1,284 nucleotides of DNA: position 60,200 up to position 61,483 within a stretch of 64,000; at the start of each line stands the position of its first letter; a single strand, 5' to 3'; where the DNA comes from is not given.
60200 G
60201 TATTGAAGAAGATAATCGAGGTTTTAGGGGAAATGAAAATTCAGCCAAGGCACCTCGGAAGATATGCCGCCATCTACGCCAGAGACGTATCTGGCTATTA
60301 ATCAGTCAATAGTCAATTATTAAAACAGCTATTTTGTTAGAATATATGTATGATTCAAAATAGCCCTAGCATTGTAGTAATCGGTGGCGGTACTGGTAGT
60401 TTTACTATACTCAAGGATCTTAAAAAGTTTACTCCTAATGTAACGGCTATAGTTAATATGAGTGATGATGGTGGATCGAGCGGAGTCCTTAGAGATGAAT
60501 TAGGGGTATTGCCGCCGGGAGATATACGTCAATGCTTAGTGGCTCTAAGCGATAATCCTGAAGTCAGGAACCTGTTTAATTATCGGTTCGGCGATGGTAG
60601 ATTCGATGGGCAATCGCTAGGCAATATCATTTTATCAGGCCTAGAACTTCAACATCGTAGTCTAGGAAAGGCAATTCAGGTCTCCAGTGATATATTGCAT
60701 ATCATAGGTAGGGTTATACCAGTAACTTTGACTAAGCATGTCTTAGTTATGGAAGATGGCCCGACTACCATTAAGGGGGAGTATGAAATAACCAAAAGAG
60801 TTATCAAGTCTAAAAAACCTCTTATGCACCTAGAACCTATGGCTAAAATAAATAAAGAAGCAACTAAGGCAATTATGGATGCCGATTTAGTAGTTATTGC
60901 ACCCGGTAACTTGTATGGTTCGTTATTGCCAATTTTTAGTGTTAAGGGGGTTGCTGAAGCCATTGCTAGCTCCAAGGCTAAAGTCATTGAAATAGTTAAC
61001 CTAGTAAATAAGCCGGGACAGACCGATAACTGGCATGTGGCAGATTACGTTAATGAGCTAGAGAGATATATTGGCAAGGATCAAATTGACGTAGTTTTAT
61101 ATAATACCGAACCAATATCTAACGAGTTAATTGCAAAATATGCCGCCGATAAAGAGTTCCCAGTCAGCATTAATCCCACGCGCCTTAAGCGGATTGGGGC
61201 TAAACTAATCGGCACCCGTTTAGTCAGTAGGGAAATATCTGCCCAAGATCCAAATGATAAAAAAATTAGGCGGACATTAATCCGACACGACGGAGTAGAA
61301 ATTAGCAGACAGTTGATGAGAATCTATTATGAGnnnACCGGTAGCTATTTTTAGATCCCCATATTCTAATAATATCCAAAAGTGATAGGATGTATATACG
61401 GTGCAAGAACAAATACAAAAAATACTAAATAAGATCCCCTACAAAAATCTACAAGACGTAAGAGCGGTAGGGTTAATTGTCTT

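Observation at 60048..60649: Perfect 114-bp inverted repeat brackets the promoter and first 62 codons of yvcK (candidate invertible switch, or recombination scar)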

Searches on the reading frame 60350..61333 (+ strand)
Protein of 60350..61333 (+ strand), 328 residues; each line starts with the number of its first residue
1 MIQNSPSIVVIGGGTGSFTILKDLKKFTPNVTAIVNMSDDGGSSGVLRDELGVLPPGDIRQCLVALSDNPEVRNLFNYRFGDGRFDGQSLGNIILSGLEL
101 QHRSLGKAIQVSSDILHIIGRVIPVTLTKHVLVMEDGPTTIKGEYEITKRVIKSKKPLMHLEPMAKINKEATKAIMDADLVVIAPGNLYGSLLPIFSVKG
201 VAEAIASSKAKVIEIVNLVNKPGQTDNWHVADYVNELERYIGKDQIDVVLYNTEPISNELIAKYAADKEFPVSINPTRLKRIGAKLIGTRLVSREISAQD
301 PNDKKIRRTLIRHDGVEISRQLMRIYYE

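Call 4: find_encoding_contigs(protein=window:60350-61333:+, flank=6000, max_places=10)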
Protein window:60350-61333:+ (328 aa): 6 contigs read that carry it; 4 places shown.
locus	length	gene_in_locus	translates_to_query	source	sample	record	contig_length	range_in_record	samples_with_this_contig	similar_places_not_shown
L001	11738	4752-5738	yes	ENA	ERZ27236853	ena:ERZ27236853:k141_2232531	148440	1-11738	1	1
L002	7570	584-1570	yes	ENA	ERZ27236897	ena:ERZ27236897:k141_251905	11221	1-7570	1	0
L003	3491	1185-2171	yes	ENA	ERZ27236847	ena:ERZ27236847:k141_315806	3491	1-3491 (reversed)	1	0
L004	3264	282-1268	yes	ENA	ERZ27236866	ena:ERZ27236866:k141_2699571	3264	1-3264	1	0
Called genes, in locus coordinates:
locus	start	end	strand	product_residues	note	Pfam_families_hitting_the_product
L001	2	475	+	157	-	?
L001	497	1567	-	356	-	-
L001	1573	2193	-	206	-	-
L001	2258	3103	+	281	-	-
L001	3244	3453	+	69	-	-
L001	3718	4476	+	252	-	-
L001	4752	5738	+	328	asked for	PF01933:CofD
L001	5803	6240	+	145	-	PF04977:DivIC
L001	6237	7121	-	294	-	PF00483:NTP_transferase, PF12804:NTP_transf_3 (weak)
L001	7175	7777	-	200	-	PF10648:Gmad2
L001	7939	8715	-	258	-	PF01874:CitG (weak)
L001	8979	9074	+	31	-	-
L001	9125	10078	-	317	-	-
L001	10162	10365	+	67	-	-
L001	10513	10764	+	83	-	-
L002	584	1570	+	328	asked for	PF01933:CofD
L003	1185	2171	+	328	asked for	PF01933:CofD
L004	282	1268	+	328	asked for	PF01933:CofD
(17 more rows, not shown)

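Call 11: find_related_loci(query=window:60350-61333:+, collection=genome_contigs, flank=4000)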
Query window:60350-61333:+ (328 aa) in genome_contigs; peptide patterns used: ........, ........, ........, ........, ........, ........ (x = any residue, [..] = any of these).
104 stretches matched a pattern; 46 encode a relative of the query (tblastn E <= 1e-3); 46 distinct loci.
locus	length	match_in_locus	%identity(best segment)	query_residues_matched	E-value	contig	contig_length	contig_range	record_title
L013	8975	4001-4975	62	1-325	2e-140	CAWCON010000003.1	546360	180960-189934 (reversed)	MAG: uncultured Candidatus Saccharibacteria bacterium isolate MFD04540.bin.1.28 genome assembly, contig: contig_51174, w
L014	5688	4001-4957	62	2-320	8e-134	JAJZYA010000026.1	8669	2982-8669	MAG: bacterium isolate TL1-5.bin107 NODE_10880_length_8669_cov_1.195973, whole genome shotgun sequence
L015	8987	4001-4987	60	1-328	2e-132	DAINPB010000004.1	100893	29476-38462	MAG TPA_asm: Candidatus Saccharibacteria bacterium isolate CTOTU10859 NODE_19_length_100893_cov_5.534600, whole genome s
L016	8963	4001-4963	62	6-325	2e-131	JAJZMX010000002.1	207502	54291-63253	MAG: bacterium isolate MAS3.bin45 NODE_36_length_207502_cov_2.228272, whole genome shotgun sequence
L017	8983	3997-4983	58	1-328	1e-128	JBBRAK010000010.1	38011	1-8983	MAG: Candidatus Saccharimonadales bacterium isolate Co_metawrap_2292 Cmw_2292_k141_1369612_length_38011_cov_12.9975, who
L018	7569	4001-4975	59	5-328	2e-127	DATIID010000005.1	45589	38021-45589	MAG TPA_asm: Candidatus Saccharimonadales bacterium isolate SMAG_U15655 k141_590198, whole genome shotgun sequence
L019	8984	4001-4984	59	1-328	1e-127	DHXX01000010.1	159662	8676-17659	MAG TPA_asm: Candidatus Saccharibacteria bacterium UBA5145 UBA5145_contig_399, whole genome shotgun sequence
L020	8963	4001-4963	59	5-325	9e-127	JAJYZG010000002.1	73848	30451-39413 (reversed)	MAG: bacterium isolate FK5.bin11 NODE_319_length_73848_cov_2.806107, whole genome shotgun sequence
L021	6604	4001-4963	59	5-325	6e-127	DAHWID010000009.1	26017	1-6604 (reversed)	MAG TPA_asm: Candidatus Saccharibacteria bacterium isolate clean1290 NODE_9_length_26017_cov_5.097186, whole genome shot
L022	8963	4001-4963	58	5-325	1e-125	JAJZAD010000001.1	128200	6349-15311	MAG: bacterium isolate FK5.bin78 NODE_108_length_128200_cov_3.519649, whole genome shotgun sequence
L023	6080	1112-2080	57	5-326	2e-125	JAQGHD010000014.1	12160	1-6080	MAG: Candidatus Saccharibacteria bacterium isolate RYN_424 scaffold_1407964, whole genome shotgun sequence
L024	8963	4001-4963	57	6-326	2e-121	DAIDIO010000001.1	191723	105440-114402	MAG TPA_asm: Candidatus Saccharibacteria bacterium isolate clean364 NODE_1_length_191723_cov_8.737751, whole genome shot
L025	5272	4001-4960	57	6-325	5e-119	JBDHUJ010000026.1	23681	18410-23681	MAG: Candidatus Saccharimonadales bacterium isolate AS-MICRO-OLR.32 NODE_7307_length_23681_cov_8.501952, whole genome sh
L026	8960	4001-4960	56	6-325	3e-118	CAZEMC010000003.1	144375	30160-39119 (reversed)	MAG TPA_asm: uncultured Candidatus Saccharibacteria bacterium isolate SRP342105_co1_113 genome assembly, contig: NODE_12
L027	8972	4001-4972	54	4-327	1e-116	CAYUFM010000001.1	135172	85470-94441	MAG TPA_asm: uncultured Candidatus Saccharibacteria bacterium isolate SRP286056_co1_255 genome assembly, contig: NODE_90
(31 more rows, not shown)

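Call 12: find_homologous_proteins(query=window:60350-61333:+, max_evalue=1e-40)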
Query window:60350-61333:+ (328 aa): 7529 proteins with E <= 1e-40 among 8000 candidates; the best 120 are listed.
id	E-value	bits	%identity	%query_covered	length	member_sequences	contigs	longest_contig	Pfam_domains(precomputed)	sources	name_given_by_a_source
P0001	2.1e-210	715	100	100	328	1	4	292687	PF01933.24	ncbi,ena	-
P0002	1.0e-186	638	88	100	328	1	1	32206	PF01933.24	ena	-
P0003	4.9e-186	635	88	100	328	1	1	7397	PF01933.24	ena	-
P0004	3.3e-185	633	87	100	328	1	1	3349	PF01933.24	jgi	-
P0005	4.6e-185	632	87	100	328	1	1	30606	PF01933.24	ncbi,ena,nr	ncbi:MAG TPA: gluconeogenesis factor YvcK family protein [Candidatus Dormibacteraeota bacterium]|nr:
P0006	2.9e-160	551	75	99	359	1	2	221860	PF01933.24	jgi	jgi:uncharacterized cofD-like protein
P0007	1.1e-140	486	68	98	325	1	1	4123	PF01933.24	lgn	-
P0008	5.8e-138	478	67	100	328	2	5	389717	PF01933.24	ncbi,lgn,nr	ncbi:YvcK family protein [Candidatus Saccharibacteria bacterium CPR2]|nr:YvcK family protein [Candid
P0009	3.3e-135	468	64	100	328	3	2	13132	PF01933.24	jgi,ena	jgi:uncharacterized cofD-like protein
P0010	3.4e-133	462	63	100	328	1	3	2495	PF01933.24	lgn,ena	-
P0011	7.1e-132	458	65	99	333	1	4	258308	PF01933.24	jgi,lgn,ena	-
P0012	2.8e-131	456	65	99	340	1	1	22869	PF01933.24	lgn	-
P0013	5.7e-131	455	62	99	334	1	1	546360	PF01933.24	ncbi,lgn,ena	-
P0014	1.0e-130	454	64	98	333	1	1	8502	PF01933.24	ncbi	-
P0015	1.7e-130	453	64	98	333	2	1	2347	PF01933.24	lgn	-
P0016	4.4e-130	452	64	99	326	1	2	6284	PF01933.24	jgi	jgi:uncharacterized cofD-like protein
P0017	4.8e-130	451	64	100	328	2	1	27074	PF01933.24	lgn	-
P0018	5.3e-130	451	65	100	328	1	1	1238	PF01933.24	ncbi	-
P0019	5.3e-130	451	63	99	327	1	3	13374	PF01933.24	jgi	jgi:uncharacterized cofD-like protein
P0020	5.9e-130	451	64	98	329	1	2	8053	PF01933.24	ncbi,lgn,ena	-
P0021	7.0e-130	451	63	98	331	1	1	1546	PF01933.24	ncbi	-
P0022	1.4e-129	450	62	99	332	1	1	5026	PF01933.24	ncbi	-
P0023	1.6e-129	450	63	97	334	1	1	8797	PF01933.24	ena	-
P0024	4.5e-129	448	63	98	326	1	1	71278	PF01933.24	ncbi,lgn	-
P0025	2.3e-128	446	62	98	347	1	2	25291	PF01933.24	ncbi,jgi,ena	ncbi:MAG: gluconeogenesis factor YvcK family protein [Candidatus Saccharimonadales bacterium]|jgi:un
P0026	2.5e-128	446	64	100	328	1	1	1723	PF01933.24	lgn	-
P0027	3.2e-128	446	62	99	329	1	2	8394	PF01933.24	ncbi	ncbi:MAG: hypothetical protein NVSMB46_09460 [Candidatus Saccharimonadales bacterium]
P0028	6.1e-128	445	63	99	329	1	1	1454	PF01933.24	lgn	-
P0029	6.7e-128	444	63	97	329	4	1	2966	PF01933.24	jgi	jgi:uncharacterized cofD-like protein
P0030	7.8e-128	444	62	99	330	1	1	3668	PF01933.24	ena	-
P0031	1.5e-127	443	62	99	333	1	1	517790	PF01933.24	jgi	jgi:uncharacterized cofD-like protein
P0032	3.4e-127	442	63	98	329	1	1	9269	PF01933.24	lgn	-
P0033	3.5e-127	442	61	99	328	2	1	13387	PF01933.24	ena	-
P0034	7.3e-127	441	62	98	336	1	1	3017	PF01933.24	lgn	-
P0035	1.1e-126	441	62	98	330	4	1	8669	PF01933.24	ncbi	-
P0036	1.3e-126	440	61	98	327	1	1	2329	PF01933.24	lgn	-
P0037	2.3e-126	439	61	100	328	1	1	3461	PF01933.24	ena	-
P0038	2.3e-126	439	61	98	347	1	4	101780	PF01933.24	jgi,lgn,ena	jgi:uncharacterized cofD-like protein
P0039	5.0e-126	438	63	98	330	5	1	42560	PF01933.24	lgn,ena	-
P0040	1.5e-125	437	61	99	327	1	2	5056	PF01933.24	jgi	jgi:uncharacterized cofD-like protein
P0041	1.6e-125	437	63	98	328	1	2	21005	PF01933.24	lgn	-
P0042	2.8e-125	436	62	98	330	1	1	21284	PF01933.24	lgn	-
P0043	3.5e-125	436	61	100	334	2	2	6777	PF01933.24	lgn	-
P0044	6.2e-125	435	61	98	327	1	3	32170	PF01933.24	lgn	-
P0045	6.6e-125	435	61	100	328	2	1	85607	PF01933.24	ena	-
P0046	4.0e-124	432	61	97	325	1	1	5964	PF01933.24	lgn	-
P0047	4.7e-124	432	61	98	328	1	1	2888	PF01933.24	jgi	jgi:uncharacterized cofD-like protein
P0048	4.8e-124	432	60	99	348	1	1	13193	PF01933.24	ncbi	-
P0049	1.2e-123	430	61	99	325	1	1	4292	PF01933.24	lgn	-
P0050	1.8e-123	430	60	98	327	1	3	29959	PF01933.24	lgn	-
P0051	3.1e-123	429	60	98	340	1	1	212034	PF01933.24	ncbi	-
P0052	3.4e-123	429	61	100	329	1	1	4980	PF01933.24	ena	-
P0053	2.7e-122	426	60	100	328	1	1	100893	PF01933.24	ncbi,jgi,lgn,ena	-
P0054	2.7e-122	426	60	100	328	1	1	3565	PF01933.24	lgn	-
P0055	3.2e-122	426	61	99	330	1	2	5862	PF01933.24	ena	-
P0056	4.7e-122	425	61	100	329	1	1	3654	PF01933.24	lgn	-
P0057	5.2e-122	425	60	97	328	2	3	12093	PF01933.24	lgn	-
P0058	5.5e-122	425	60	98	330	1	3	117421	PF01933.24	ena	-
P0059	5.6e-122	425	60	98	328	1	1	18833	PF01933.24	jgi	jgi:uncharacterized cofD-like protein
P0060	5.7e-122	425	62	98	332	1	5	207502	PF01933.24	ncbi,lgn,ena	-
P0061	1.2e-121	424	59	98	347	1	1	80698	PF01933.24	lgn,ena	-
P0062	1.5e-121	424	58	99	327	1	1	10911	PF01933.24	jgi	jgi:uncharacterized cofD-like protein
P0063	1.5e-121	424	59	100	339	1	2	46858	PF01933.24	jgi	jgi:uncharacterized cofD-like protein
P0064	2.7e-121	423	60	98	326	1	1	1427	PF01933.24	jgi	-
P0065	3.0e-121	423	60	98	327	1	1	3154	PF01933.24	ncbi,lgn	ncbi:MAG: gluconeogenesis factor YvcK family protein [Candidatus Saccharimonadales bacterium]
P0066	3.4e-121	422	61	99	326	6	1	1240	PF01933.24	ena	-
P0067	3.7e-121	422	61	98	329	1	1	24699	PF01933.24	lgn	-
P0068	4.5e-121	422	59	98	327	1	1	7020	PF01933.24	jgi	jgi:uncharacterized cofD-like protein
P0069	8.1e-121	421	60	98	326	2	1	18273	PF01933.24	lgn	-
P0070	9.1e-121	421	60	100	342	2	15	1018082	PF01933.24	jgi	jgi:uncharacterized cofD-like protein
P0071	1.3e-120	421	60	97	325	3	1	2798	PF01933.24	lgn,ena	-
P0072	1.3e-120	421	59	100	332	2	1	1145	PF01933.24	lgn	-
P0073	1.3e-120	420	58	99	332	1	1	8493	PF01933.24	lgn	-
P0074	1.6e-120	420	60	97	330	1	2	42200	PF01933.24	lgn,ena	-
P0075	1.7e-120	420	59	100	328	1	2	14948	PF01933.24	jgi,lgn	jgi:uncharacterized cofD-like protein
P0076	3.1e-120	419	59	100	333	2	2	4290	PF01933.24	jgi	jgi:uncharacterized cofD-like protein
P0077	4.3e-120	419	61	99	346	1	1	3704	PF01933.24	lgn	-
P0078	9.7e-120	418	58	98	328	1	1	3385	PF01933.24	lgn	-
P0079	1.1e-119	418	59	99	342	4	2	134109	PF01933.24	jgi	jgi:uncharacterized cofD-like protein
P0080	1.4e-119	417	61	99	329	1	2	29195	PF01933.24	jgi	jgi:uncharacterized cofD-like protein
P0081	2.5e-119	416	59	100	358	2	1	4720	PF01933.24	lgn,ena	-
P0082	3.7e-119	416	59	100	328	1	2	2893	PF01933.24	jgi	jgi:uncharacterized cofD-like protein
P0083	3.8e-119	416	59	100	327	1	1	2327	PF01933.24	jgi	jgi:uncharacterized cofD-like protein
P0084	4.0e-119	416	59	100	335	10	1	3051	PF01933.24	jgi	-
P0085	4.0e-119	416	60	98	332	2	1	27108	PF01933.24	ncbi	-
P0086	4.7e-119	415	58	100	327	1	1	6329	PF01933.24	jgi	jgi:uncharacterized cofD-like protein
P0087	5.2e-119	415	58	98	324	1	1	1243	PF01933.24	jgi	jgi:uncharacterized cofD-like protein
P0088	6.8e-119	415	58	98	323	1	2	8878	PF01933.24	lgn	-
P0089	7.1e-119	415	57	98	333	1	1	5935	PF01933.24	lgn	-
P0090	7.4e-119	415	59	98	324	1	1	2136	PF01933.24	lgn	-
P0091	8.8e-119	414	60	97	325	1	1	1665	PF01933.24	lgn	-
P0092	1.1e-118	414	59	99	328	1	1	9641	PF01933.24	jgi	jgi:uncharacterized cofD-like protein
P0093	1.5e-118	414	58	99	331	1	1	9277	PF01933.24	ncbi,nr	ncbi:YvcK family protein [Candidatus Microgenomates bacterium]|nr:YvcK family protein [Candidatus Mi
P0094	1.7e-118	414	59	99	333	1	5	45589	PF01933.24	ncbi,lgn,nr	ncbi:MAG TPA: gluconeogenesis factor YvcK family protein [Candidatus Saccharimonadales bacterium]|nr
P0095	1.8e-118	413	58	100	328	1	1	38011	PF01933.24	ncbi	-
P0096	2.1e-118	413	59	98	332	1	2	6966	PF01933.24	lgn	-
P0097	2.2e-118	413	60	99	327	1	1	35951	PF01933.24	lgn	-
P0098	2.8e-118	413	59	98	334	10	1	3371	PF01933.24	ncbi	-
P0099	3.6e-118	413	60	97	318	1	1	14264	PF01933.24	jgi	jgi:uncharacterized cofD-like protein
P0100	4.0e-118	412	57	100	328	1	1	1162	PF01933.24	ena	-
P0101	4.9e-118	412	57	99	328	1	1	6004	PF01933.24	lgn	-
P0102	5.4e-118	412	57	98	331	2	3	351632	PF01933.24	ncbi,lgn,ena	-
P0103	5.5e-118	412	58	100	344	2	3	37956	PF01933.24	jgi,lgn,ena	-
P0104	6.0e-118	412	59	99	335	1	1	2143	PF01933.24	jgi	jgi:uncharacterized cofD-like protein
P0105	6.1e-118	412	58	98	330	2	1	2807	PF01933.24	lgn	-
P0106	7.1e-118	412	58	97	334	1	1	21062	PF01933.24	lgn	-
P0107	7.4e-118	411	57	99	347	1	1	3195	PF01933.24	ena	-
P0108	1.1e-117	411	57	99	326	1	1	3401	PF01933.24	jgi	jgi:uncharacterized cofD-like protein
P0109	1.2e-117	411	59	100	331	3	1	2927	PF01933.24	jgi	jgi:uncharacterized cofD-like protein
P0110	1.3e-117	411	60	98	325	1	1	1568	PF01933.24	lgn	-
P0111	1.5e-117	410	59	99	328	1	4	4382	PF01933.24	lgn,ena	-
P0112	1.6e-117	410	58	98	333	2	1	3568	PF01933.24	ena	-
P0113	1.6e-117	410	58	99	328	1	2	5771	PF01933.24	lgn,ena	-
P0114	1.8e-117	410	60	98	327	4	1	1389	PF01933.24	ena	-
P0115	2.4e-117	410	59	100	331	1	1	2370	PF01933.24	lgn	-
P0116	3.0e-117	409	58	98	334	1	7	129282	PF01933.24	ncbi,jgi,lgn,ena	jgi:uncharacterized cofD-like protein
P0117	4.2e-117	409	59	97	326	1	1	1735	PF01933.24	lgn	-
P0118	4.7e-117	409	59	97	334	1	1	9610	PF01933.24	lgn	-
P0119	5.6e-117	409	58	100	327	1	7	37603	PF01933.24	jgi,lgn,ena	jgi:uncharacterized cofD-like protein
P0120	1.1e-116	408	57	99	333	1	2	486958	PF01933.24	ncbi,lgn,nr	ncbi:MAG TPA: gluconeogenesis factor YvcK family protein [Candidatus Saccharimonadia bacterium]|nr:g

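Call 13: find_encoding_contigs(protein=P0002, flank=4000, max_places=3)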
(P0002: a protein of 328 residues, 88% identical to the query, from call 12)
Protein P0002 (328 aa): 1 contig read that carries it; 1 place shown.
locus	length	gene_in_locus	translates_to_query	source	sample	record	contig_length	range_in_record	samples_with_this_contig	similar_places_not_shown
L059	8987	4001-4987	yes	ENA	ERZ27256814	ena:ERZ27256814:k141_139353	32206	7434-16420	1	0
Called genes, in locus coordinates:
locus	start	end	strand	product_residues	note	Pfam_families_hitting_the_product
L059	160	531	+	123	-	-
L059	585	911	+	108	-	-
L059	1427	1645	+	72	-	PF22180:RH3_dom (weak)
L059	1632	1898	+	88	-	PF05016:ParE_toxin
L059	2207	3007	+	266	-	-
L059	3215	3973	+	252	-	PF00990:GGDEF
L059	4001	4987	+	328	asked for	PF01933:CofD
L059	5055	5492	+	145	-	PF04977:DivIC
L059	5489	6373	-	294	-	PF00483:NTP_transferase, PF12804:NTP_transf_3 (weak)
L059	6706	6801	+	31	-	-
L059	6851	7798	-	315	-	-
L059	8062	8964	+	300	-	PF01171:ATP_bind_3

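Call 14: find_encoding_contigs(protein=P0005, flank=4000, max_places=3)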
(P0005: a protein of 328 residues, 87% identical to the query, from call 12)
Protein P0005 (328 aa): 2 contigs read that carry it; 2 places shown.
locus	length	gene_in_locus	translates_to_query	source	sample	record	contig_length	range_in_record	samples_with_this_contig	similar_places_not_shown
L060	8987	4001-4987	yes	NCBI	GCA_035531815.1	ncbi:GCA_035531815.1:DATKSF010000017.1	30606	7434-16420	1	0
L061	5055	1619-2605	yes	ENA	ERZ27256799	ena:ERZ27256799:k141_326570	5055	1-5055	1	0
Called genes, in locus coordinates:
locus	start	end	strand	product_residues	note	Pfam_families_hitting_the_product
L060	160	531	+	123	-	-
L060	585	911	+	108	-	-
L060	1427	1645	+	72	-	PF22180:RH3_dom (weak)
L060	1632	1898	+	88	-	PF05016:ParE_toxin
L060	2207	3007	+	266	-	-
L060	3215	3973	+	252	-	PF00990:GGDEF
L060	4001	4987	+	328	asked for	PF01933:CofD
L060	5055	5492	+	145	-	PF04977:DivIC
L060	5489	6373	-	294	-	PF00483:NTP_transferase, PF12804:NTP_transf_3 (weak)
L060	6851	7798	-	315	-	-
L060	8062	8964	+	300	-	PF01171:ATP_bind_3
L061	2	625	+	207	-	?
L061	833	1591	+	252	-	PF00990:GGDEF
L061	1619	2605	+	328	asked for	PF01933:CofD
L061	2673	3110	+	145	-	PF04977:DivIC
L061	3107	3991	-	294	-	PF00483:NTP_transferase, PF12804:NTP_transf_3 (weak)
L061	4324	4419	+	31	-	-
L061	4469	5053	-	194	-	?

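Call 15: find_encoding_contigs(protein=P0003, flank=4000, max_places=3)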
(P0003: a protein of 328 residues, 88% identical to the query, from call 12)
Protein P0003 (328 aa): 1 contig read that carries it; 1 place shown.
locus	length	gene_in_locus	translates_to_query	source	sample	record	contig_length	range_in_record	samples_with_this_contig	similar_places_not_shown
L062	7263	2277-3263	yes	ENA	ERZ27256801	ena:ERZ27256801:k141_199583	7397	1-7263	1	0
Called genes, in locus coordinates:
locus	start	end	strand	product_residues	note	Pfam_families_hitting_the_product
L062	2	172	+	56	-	?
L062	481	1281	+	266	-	-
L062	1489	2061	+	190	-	PF00990:GGDEF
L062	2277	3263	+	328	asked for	PF01933:CofD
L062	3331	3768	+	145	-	PF04977:DivIC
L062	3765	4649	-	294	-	PF00483:NTP_transferase, PF12804:NTP_transf_3 (weak)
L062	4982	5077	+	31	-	-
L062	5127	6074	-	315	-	-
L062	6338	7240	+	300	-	PF01171:ATP_bind_3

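Call 16: find_encoding_contigs(protein=P0006, flank=4000, max_places=3)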
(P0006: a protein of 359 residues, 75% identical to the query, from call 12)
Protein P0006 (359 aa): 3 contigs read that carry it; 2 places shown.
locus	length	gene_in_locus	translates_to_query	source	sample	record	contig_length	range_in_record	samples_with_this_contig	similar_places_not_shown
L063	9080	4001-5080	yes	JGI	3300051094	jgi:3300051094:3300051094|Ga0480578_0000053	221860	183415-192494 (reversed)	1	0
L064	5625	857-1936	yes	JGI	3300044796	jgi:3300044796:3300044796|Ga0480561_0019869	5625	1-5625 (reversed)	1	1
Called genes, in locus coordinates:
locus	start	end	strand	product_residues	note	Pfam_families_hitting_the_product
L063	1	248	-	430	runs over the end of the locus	PF01225:Mur_ligase, PF08245:Mur_ligase_M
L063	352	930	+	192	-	-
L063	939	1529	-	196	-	-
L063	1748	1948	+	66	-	-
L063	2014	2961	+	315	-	PF01207:Dus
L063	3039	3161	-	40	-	-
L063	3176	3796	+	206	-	-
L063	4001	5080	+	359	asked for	PF01933:CofD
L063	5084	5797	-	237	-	-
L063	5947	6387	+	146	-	PF04977:DivIC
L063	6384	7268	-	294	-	PF00483:NTP_transferase, PF12804:NTP_transf_3 (weak)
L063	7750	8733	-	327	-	-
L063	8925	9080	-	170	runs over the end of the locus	PF00300:His_Phos_1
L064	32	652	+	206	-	-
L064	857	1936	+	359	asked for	PF01933:CofD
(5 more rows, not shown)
